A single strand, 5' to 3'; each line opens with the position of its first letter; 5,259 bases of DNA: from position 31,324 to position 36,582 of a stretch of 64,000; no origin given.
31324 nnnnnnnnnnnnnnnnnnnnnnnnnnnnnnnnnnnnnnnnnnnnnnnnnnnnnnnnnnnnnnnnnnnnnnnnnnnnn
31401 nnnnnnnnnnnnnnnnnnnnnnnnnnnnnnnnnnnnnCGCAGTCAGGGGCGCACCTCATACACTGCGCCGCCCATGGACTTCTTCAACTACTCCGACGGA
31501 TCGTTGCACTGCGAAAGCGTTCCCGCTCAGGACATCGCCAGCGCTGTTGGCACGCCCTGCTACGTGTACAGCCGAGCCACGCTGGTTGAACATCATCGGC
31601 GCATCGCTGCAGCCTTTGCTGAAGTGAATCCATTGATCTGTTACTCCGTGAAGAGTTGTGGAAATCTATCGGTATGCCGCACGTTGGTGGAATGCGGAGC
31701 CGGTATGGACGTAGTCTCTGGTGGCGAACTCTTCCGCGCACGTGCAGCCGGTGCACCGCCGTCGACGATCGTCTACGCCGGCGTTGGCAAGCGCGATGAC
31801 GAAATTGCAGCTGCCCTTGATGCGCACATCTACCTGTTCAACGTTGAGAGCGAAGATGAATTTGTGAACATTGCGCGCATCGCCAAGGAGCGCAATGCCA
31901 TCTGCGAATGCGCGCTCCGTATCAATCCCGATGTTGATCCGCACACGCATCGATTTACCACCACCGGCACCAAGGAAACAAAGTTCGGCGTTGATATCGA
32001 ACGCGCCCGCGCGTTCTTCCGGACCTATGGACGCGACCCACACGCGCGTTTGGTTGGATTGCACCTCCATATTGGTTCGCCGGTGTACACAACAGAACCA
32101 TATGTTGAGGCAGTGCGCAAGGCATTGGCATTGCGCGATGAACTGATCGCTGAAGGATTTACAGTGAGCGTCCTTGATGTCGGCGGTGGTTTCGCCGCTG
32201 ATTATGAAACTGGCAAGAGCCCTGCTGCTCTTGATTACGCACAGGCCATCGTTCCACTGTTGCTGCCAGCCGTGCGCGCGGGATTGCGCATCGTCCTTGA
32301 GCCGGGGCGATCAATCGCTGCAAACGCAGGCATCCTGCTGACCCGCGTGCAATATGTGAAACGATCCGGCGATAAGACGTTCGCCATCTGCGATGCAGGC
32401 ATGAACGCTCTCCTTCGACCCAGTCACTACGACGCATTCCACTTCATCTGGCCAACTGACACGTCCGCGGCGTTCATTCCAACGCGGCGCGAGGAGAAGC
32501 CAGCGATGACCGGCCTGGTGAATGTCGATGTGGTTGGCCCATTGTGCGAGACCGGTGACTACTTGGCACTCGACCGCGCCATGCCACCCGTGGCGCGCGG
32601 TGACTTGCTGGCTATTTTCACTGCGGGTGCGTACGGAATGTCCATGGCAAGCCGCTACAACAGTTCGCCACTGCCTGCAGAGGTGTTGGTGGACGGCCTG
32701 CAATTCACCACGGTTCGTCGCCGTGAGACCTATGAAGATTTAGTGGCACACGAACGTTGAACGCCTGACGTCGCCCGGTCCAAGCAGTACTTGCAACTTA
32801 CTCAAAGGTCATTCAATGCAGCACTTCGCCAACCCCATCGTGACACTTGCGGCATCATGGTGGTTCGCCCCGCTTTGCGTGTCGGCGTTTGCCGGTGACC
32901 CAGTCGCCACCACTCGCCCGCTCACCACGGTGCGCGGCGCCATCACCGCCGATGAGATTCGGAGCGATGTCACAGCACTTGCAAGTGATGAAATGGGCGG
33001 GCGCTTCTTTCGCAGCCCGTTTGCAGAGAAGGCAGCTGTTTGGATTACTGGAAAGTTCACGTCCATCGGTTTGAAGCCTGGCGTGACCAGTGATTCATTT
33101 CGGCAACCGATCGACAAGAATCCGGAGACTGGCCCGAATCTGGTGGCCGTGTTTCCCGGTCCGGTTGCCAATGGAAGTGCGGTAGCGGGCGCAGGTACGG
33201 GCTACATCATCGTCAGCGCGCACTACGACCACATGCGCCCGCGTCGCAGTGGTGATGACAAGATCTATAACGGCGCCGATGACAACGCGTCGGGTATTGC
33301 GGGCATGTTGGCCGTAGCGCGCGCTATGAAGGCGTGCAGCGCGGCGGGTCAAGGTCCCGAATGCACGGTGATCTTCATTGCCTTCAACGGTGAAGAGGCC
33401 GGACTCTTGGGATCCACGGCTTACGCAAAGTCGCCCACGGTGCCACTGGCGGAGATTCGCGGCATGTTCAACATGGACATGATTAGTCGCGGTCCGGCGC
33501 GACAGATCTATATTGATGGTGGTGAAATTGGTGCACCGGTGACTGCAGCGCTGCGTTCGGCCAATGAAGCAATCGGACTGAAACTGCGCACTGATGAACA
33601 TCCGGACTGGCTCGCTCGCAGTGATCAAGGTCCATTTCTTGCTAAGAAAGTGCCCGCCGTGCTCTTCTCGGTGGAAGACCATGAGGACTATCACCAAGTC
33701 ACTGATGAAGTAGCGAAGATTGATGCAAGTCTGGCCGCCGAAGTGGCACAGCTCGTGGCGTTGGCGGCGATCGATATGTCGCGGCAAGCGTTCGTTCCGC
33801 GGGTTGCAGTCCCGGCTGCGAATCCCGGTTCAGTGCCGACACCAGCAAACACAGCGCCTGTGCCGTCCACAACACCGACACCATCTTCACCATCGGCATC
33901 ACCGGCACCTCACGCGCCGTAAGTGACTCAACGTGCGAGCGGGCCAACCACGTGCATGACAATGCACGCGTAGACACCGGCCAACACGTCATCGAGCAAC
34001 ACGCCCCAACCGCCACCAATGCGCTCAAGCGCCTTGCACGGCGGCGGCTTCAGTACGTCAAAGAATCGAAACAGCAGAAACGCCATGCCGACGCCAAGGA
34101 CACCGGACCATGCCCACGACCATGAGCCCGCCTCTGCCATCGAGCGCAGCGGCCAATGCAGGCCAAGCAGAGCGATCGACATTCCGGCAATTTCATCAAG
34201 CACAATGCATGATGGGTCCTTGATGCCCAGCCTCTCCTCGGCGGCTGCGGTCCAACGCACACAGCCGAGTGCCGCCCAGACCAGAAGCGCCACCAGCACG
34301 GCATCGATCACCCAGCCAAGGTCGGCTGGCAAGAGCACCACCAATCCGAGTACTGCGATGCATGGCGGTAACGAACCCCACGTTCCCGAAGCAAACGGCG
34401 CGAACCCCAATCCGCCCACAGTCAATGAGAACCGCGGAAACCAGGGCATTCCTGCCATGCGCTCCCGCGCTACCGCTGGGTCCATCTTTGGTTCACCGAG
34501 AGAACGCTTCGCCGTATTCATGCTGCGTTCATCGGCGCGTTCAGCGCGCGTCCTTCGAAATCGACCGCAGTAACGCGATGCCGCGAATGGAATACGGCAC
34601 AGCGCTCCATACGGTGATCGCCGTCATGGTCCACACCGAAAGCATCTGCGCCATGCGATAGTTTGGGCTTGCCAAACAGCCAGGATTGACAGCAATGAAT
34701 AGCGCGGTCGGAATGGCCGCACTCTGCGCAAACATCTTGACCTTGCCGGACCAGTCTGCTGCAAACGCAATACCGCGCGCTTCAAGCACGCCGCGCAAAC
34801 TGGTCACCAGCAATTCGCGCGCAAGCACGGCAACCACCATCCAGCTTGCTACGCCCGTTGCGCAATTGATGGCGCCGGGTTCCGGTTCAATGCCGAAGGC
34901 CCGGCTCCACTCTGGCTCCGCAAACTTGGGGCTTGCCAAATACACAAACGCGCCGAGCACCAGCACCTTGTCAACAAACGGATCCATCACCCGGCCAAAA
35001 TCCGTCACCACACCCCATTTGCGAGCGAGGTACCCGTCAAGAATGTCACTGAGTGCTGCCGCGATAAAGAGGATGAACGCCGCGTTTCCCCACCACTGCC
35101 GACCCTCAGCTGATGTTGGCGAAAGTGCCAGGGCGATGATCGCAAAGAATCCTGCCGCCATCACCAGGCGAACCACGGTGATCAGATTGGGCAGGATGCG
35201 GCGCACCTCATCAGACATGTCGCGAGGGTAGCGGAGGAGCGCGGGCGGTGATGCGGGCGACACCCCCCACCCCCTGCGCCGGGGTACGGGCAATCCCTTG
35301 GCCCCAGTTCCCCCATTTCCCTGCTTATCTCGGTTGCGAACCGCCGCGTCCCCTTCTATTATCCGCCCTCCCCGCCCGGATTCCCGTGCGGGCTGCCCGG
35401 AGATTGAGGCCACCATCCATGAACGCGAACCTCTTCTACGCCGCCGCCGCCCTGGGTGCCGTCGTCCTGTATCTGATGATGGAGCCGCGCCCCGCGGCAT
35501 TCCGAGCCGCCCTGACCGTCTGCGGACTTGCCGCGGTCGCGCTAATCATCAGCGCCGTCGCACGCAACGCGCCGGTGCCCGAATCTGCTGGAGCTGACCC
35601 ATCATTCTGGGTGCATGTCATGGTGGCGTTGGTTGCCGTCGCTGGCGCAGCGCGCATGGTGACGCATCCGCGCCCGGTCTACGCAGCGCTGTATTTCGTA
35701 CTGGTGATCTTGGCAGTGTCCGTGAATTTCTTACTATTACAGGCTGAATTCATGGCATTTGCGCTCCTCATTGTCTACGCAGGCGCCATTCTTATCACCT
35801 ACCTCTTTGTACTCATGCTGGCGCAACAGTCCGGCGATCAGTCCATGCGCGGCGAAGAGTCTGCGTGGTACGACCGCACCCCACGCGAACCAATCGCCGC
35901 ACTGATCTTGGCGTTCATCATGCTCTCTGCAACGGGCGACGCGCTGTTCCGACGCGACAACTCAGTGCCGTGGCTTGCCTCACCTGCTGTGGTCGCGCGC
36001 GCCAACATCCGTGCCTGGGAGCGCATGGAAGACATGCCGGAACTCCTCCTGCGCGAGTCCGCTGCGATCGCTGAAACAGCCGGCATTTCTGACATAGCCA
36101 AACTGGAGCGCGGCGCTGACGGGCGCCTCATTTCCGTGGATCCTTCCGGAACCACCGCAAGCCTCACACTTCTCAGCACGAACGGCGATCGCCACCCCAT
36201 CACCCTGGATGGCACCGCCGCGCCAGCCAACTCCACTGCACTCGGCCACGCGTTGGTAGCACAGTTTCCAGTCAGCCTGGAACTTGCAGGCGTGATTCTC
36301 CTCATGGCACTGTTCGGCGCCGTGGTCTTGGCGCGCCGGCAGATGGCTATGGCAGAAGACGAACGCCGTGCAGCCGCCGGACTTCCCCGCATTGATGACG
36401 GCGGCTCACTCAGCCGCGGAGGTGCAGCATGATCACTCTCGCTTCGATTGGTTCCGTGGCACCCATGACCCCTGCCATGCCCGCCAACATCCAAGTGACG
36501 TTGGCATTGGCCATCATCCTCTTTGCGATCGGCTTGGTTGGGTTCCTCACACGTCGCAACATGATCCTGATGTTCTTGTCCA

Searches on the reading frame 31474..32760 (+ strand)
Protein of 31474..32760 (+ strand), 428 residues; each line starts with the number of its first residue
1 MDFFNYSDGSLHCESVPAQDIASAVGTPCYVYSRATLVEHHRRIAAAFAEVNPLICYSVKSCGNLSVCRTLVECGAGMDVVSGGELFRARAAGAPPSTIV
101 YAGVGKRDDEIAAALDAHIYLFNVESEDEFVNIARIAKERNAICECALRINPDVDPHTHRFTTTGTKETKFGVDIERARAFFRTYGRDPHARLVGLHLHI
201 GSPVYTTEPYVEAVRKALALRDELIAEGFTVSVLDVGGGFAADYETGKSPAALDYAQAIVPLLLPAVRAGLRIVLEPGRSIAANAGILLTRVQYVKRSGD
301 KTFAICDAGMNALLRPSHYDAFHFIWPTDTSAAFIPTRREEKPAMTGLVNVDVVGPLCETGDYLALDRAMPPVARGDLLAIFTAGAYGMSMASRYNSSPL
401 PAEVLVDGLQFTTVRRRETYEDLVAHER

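Call 59: search_protein_families(library=pfam, proteins=[window:31474-32760:+], max_evalue=0.0001)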
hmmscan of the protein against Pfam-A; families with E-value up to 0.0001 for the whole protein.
window:31474-32760:+ (428 aa): 2 families
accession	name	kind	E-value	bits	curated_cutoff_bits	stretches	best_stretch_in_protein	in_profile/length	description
PF02784.22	Orn_Arg_deC_N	-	1.1e-57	195.7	23.4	1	35-283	2-247/247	Pyridoxal-dependent decarboxylase, pyridoxal binding domain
PF00278.28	Orn_DAP_Arg_deC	-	7e-26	90.8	23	1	29-385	1-95/95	Pyridoxal-dependent decarboxylase, C-terminal sheet domain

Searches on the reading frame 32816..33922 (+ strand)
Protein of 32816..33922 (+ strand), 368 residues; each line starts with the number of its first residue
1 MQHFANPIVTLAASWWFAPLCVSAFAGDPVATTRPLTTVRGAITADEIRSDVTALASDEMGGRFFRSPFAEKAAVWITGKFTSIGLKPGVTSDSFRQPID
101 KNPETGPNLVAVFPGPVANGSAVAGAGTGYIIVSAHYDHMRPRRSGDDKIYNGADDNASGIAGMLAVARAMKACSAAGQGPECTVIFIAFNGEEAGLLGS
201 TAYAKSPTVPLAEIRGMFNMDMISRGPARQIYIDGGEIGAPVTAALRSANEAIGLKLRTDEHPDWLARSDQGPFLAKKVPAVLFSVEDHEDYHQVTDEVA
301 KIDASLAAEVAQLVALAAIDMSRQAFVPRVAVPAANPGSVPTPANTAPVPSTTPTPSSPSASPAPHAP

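Call 18: search_protein_families(library=pfam, proteins=[window:32816-33922:+], max_evalue=0.001)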
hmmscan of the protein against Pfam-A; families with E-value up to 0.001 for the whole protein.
window:32816-33922:+ (368 aa): 3 families
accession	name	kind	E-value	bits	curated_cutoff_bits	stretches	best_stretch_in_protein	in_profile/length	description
PF04389.22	Peptidase_M28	-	6.6e-39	134.1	21.3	1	128-316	12-191/193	Peptidase family M28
PF01546.33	Peptidase_M20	-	1.9e-06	28.4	24.6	1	148-311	26-198/206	Peptidase family M20/M25/M40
PF05450.20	Nicastrin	-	5.8e-05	23.2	25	1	151-204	19-71/218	Nicastrin large lobe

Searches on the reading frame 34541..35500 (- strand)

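Call 18: search_protein_families(library=pfam, proteins=[window:34541-35500:-], max_evalue=0.001)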
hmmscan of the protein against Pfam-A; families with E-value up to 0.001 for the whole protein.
window:34541-35500:- (319 aa): 1 family
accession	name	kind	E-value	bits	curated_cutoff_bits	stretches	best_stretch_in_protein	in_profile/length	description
PF01066.26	CDP-OH_P_transf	-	2.9e-32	112.6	22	1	102-297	2-151/152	CDP-alcohol phosphatidyltransferase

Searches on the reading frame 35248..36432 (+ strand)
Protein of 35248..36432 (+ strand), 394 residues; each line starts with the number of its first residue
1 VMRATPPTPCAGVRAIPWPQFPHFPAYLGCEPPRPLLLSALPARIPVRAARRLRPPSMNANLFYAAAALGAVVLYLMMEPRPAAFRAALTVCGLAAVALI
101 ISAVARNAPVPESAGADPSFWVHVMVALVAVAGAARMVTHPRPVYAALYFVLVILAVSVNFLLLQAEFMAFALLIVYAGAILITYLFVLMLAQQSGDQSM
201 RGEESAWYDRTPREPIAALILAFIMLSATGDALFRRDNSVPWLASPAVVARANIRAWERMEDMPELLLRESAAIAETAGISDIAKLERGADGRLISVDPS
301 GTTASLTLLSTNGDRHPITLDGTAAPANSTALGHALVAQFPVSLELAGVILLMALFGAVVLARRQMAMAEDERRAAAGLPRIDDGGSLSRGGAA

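Call 18: search_protein_families(library=pfam, proteins=[window:35248-36432:+], max_evalue=0.001)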
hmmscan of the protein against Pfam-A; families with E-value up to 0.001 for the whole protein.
window:35248-36432:+ (394 aa): 1 family
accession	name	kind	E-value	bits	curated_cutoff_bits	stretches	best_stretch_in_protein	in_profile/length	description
PF00499.25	Oxidored_q3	-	1.4e-25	90.2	33.2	1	134-361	2-146/146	NADH-ubiquinone/plastoquinone oxidoreductase chain 6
